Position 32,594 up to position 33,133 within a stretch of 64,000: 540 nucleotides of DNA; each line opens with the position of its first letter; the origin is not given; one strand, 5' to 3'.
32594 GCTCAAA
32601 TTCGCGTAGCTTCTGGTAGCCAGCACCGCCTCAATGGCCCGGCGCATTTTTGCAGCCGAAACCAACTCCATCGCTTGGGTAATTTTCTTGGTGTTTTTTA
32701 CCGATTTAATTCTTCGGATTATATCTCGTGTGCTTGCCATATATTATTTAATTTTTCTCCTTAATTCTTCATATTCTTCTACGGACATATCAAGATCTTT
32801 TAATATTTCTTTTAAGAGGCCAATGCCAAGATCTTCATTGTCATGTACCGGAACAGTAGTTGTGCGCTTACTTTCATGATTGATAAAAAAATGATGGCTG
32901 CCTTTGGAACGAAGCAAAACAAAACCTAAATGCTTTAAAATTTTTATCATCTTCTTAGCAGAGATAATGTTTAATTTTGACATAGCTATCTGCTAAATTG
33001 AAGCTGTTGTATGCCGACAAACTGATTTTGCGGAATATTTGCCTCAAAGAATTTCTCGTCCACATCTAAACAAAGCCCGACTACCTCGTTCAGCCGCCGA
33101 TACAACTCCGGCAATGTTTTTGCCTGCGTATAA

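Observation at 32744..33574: F1Fo ATP synthase operon interrupted between atpA and atpG by a truncated Bro-N gene and a hicBA toxin-antitoxin cassette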

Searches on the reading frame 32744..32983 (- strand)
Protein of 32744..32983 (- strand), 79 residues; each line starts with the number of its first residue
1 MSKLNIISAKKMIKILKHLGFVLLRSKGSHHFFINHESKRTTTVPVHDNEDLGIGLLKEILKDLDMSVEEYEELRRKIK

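Call 3: search_protein_families(library=pfam, proteins=[window:32744-32983:-], max_evalue=0.01)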
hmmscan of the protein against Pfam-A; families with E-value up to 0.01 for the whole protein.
window:32744-32983:- (79 aa): 1 family
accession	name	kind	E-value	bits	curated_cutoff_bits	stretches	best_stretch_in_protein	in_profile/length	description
PF07927.17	HicA_toxin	-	6.6e-21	74.6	27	1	10-65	2-57/58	HicA toxin of bacterial toxin-antitoxin,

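Call 4: search_protein_families(library=ncbifam, proteins=[window:32744-32983:-], max_evalue=0.01)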
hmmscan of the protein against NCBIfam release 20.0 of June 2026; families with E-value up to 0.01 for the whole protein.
window:32744-32983:- (79 aa): 0 families

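Call 22: search_solved_structures(query=window:32744-32983:-, max_evalue=0.01, show_alignments=2)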
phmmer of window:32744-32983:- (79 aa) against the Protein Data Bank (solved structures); distinct sequences matched with E-value up to 0.01: 3.
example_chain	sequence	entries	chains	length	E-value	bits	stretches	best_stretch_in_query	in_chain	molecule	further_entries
1whz_A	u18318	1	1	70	8.2e-06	29.2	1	12-73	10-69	Hypothetical protein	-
4c26_A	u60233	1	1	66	4.1e-05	26.9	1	6-63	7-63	HICA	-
6g26_E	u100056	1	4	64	0.0001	25.7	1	8-63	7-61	HicA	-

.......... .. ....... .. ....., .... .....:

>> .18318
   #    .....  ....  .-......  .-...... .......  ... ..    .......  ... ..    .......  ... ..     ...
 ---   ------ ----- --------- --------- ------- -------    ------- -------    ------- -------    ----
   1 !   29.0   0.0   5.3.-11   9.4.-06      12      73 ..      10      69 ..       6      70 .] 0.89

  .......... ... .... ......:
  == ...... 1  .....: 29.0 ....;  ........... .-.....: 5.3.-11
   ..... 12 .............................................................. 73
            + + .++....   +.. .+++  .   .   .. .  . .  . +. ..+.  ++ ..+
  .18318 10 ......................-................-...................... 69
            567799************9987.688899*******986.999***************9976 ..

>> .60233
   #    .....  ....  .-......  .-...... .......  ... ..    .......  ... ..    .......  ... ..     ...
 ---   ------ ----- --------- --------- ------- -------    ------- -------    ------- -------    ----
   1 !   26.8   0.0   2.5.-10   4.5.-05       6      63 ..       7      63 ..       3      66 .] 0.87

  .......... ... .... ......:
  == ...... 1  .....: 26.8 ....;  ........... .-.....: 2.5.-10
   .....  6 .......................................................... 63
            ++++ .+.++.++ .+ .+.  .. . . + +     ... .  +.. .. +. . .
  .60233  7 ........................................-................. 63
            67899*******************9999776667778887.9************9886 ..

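Call 29: find_homologous_proteins(query=window:32744-32983:-, max_evalue=1e-10)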
Query window:32744-32983:- (79 aa): 14 proteins with E <= 1e-10 among 14 candidates.
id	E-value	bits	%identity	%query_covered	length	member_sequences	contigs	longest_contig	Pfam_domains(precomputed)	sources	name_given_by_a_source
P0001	5.8e-43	161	100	100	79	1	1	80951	PF07927.18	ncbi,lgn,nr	ncbi:MAG: type II toxin-antitoxin system HicA family toxin [bacterium]|nr:type II toxin-antitoxin sy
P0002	2.9e-31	124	73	99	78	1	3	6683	PF07927.18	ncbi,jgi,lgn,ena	-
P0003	2.0e-30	121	84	86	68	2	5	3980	PF07927.18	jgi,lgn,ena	-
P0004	1.8e-29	118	71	100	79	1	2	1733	PF07927.18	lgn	-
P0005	1.1e-28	116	71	100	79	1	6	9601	PF07927.18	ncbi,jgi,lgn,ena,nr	ncbi:MAG: hypothetical protein COU70_01535 [Parcubacteria group bacterium CG10_big_fil_rev_8_21_14_0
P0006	1.4e-28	116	68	99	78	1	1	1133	PF07927.18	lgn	-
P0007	1.4e-28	116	68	99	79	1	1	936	PF07927.18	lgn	-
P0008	3.1e-28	115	73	97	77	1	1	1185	PF07927.18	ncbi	-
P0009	3.4e-27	111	66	100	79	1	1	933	PF07927.18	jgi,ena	jgi:predicted RNA binding protein YcfA (HicA-like mRNA interferase family)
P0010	5.9e-27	110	66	97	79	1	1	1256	PF07927.18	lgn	-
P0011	3.6e-26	108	67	99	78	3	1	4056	PF07927.18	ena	-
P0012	2.7e-25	105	67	99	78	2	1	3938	PF07927.18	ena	-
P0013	4.9e-25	104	65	99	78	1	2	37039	PF07927.18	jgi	jgi:predicted RNA binding protein YcfA (HicA-like mRNA interferase family)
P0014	1.7e-23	99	79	72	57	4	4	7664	PF07927.18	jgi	-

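Call 31: find_encoding_contigs(protein=P0002, flank=4000, max_places=3)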
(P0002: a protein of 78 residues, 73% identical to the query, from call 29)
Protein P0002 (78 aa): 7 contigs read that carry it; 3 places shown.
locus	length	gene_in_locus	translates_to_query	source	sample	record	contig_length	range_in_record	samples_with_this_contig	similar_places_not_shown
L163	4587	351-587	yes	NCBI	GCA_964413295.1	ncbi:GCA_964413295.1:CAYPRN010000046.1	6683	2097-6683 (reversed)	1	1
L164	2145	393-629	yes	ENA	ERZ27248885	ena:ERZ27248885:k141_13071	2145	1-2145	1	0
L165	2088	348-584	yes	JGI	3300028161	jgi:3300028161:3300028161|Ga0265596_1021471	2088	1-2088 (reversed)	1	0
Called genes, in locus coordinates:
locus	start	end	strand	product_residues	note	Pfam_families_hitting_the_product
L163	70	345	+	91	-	-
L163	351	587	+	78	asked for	PF07927:HicA_toxin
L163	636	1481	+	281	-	PF01370:Epimerase, PF04321:RmlD_sub_bind, PF16363:GDP_Man_Dehyd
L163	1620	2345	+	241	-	PF00483:NTP_transferase, PF12804:NTP_transf_3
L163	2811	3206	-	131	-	-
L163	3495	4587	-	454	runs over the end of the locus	PF08308:PEGA (weak)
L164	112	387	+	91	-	-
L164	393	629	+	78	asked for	PF07927:HicA_toxin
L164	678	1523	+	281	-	PF01370:Epimerase, PF04321:RmlD_sub_bind, PF16363:GDP_Man_Dehyd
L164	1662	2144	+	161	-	?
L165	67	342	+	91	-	-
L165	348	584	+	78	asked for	PF07927:HicA_toxin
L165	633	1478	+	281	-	PF01370:Epimerase, PF04321:RmlD_sub_bind, PF16363:GDP_Man_Dehyd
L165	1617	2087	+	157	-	?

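Call 32: find_encoding_contigs(protein=P0005, flank=4000, max_places=3)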
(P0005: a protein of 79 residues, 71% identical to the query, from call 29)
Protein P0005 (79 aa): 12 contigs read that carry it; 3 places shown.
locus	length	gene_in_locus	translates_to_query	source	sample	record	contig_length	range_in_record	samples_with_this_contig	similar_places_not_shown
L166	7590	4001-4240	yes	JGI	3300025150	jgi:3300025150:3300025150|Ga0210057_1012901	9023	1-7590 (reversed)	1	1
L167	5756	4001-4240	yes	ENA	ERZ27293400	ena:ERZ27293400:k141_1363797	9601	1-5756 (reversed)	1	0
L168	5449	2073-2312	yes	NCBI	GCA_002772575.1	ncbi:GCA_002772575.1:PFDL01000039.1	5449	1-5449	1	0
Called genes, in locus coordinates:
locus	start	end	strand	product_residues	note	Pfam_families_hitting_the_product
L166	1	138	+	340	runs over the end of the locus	PF13177:DNA_pol3_delta2, PF00004:AAA (weak)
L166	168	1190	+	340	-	PF14870:PSII_BNR (faint), PF25852:DUF6242_C (faint), PF15902:Sortilin-Vps10 (weak)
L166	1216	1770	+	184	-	PF01765:RRF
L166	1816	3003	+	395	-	PF02163:Peptidase_M50, PF00595:PDZ (weak), PF13180:PDZ_2 (weak), PF17820:PDZ_6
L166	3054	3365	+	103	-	PF02482:Ribosomal_S30AE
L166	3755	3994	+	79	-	-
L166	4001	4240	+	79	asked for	PF07927:HicA_toxin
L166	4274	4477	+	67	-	PF18893:DUF5652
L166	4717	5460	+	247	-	PF05175:MTS (weak), PF01135:PCMT, PF13489:Methyltransf_23, PF01209:Ubie_methyltran, PF13847:Methyltransf_31, PF08241:Methyltransf_11, PF08242:Methyltransf_12, PF13649:Methyltransf_25, +3 more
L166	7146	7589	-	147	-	?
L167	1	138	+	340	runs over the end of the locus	PF13177:DNA_pol3_delta2, PF00004:AAA (weak)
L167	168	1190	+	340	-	PF14870:PSII_BNR (faint), PF25852:DUF6242_C (faint), PF15902:Sortilin-Vps10 (weak)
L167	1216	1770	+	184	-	PF01765:RRF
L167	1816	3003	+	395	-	PF02163:Peptidase_M50, PF00595:PDZ (weak), PF13180:PDZ_2 (weak), PF17820:PDZ_6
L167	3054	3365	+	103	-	PF02482:Ribosomal_S30AE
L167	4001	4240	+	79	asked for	PF07927:HicA_toxin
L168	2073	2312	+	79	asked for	PF07927:HicA_toxin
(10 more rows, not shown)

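Call 33: find_encoding_contigs(protein=P0003, flank=4000, max_places=3)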
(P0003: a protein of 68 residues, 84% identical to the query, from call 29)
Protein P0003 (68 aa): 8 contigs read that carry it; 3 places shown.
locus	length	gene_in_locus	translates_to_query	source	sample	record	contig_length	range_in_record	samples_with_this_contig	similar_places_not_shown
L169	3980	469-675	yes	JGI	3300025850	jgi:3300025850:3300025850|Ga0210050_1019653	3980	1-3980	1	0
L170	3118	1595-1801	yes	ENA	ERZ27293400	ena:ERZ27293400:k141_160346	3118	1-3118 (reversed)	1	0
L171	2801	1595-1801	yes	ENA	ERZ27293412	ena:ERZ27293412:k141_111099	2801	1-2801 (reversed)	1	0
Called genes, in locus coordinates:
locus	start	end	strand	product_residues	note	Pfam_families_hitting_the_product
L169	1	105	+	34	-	?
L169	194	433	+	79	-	-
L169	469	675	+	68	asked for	PF07927:HicA_toxin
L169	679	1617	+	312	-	PF00231:ATP-synt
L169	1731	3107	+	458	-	PF02874:ATP-synt_ab_N, PF00006:ATP-synt_ab, PF22919:ATP-synt_VA_C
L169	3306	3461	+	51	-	-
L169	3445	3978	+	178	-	?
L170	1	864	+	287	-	?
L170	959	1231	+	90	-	-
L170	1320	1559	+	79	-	-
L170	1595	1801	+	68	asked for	PF07927:HicA_toxin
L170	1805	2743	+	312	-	PF00231:ATP-synt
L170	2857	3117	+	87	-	?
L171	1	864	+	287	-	?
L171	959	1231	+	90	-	-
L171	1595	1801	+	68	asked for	PF07927:HicA_toxin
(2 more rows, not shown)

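Call 34: find_encoding_contigs(protein=P0013, flank=4000, max_places=3)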
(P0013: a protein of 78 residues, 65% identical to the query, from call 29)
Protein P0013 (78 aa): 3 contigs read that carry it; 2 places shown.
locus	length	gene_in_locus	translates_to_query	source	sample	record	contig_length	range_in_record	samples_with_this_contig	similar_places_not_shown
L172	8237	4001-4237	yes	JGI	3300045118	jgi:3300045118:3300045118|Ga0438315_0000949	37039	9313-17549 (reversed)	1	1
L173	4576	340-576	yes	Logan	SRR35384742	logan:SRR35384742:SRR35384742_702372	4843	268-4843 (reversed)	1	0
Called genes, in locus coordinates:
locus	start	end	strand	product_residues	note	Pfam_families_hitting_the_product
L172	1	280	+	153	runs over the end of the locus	-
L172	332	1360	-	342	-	PF02646:RmuC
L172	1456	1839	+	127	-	-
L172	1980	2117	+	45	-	-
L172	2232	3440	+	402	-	PF07690:MFS_1, PF12832:MFS_1_like, PF07690:MFS_1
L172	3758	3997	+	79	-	-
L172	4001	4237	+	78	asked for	PF07927:HicA_toxin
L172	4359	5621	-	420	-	PF11104:PilM_2, PF14450:FtsA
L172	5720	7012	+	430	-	PF13506:Glyco_transf_21, PF03142:Chitin_synth_2 (faint), PF00535:Glycos_transf_2, PF10111:Glyco_tranf_2_2, PF13641:Glyco_tranf_2_3, PF13632:Glyco_trans_2_3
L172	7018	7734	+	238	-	-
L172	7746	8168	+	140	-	PF18920:DUF5671 (faint)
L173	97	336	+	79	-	-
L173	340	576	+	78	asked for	PF07927:HicA_toxin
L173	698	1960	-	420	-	PF11104:PilM_2, PF14450:FtsA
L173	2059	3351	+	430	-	PF13506:Glyco_transf_21, PF03142:Chitin_synth_2 (faint), PF00535:Glycos_transf_2, PF10111:Glyco_tranf_2_2, PF13641:Glyco_tranf_2_3, PF13632:Glyco_trans_2_3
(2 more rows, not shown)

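Call 37: find_encoding_contigs(protein=P0014, flank=5000, max_places=4)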
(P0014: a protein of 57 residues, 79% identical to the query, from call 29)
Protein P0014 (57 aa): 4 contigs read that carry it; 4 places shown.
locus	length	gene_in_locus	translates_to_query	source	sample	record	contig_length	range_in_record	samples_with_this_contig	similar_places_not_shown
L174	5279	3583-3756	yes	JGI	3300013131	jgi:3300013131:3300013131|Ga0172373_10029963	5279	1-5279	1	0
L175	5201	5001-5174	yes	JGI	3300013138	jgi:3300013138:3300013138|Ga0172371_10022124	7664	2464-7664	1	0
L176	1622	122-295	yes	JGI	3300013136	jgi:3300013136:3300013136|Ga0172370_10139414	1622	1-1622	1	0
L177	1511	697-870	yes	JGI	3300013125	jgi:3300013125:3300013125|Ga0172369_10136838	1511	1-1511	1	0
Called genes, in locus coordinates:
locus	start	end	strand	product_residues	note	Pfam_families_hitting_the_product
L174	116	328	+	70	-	PF00137:ATP-synt_C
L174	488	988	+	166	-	PF00430:ATP-synt_B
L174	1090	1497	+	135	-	PF00213:OSCP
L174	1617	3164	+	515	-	PF02874:ATP-synt_ab_N, PF00006:ATP-synt_ab, PF00306:ATP-synt_ab_C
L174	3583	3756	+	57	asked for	PF07927:HicA_toxin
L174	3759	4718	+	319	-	PF00231:ATP-synt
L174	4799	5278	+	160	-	?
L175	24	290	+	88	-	PF09527:ATPase_gene1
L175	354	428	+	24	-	-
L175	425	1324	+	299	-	PF00119:ATP-synt_A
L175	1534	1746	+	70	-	PF00137:ATP-synt_C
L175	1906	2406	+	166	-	PF00430:ATP-synt_B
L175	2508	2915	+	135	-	PF00213:OSCP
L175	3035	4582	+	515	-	PF02874:ATP-synt_ab_N, PF00006:ATP-synt_ab, PF00306:ATP-synt_ab_C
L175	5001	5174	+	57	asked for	PF07927:HicA_toxin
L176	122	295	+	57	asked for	PF07927:HicA_toxin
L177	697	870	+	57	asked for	PF07927:HicA_toxin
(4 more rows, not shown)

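Call 38: find_encoding_contigs(protein=P0004, flank=4000, max_places=3)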
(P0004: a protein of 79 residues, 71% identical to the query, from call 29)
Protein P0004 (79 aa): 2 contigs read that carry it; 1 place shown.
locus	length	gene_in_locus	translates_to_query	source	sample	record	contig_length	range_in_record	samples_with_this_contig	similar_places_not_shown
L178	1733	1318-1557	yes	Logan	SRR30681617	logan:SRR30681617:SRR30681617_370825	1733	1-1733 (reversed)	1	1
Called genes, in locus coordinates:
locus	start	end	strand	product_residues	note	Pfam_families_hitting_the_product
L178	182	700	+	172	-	-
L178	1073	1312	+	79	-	-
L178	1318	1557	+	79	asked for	PF07927:HicA_toxin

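Call 70: search_protein_families(library=phrogs, proteins=[window:32744-32983:-], max_evalue=0.001)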
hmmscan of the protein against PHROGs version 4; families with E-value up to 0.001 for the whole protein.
window:32744-32983:- (79 aa): 2 families
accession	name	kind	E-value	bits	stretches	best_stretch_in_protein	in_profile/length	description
phrog_353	-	moron, auxiliary metabolic gene and host takeover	3.8e-16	59.9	1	8-69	6-68/73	toxin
phrog_38117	-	unknown function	1.8e-06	29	1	8-63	82-136/139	-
